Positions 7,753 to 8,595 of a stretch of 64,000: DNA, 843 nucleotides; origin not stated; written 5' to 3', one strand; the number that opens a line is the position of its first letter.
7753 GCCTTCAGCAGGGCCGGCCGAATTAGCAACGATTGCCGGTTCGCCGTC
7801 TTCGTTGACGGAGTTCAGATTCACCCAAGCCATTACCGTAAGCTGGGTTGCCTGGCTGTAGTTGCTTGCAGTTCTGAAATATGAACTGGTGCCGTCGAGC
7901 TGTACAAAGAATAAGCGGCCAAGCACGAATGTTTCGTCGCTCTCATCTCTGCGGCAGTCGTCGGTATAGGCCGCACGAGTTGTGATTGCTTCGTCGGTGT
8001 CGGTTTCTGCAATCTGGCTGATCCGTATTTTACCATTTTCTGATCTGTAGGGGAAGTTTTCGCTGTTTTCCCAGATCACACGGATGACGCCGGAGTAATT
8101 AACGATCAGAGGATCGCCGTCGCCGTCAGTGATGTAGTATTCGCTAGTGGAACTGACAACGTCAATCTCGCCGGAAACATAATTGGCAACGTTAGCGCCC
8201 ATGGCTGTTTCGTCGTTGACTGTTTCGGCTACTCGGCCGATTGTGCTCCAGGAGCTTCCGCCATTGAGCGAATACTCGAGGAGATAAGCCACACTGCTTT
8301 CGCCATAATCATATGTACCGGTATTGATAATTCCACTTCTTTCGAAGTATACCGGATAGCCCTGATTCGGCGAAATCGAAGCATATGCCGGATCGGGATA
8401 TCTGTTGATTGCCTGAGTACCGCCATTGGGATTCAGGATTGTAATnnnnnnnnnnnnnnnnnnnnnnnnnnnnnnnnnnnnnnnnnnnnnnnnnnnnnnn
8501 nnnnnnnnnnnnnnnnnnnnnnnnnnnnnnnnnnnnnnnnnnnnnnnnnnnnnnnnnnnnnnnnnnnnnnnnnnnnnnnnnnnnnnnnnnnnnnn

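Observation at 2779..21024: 18-kb block of three consecutive giant surface-protein genes (paralogous LamG/dockerin/T9SS giants flanking a beta-helix/FN3/PPC protein)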

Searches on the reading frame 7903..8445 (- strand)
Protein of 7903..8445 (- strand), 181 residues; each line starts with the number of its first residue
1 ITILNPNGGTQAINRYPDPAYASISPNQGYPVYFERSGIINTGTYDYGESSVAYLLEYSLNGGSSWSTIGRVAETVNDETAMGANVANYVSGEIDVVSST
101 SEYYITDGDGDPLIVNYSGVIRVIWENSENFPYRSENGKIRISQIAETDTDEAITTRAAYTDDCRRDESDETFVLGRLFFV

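Call 25: search_protein_families(library=pfam, proteins=[window:7903-8445:-], max_evalue=1)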
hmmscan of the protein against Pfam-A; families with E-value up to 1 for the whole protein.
window:7903-8445:- (181 aa): 1 family
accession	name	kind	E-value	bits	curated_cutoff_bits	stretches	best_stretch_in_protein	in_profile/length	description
PF21471.3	Reelin_subrepeat-B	-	0.046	13.9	27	1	52-72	58-78/127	Reelin subrepeat B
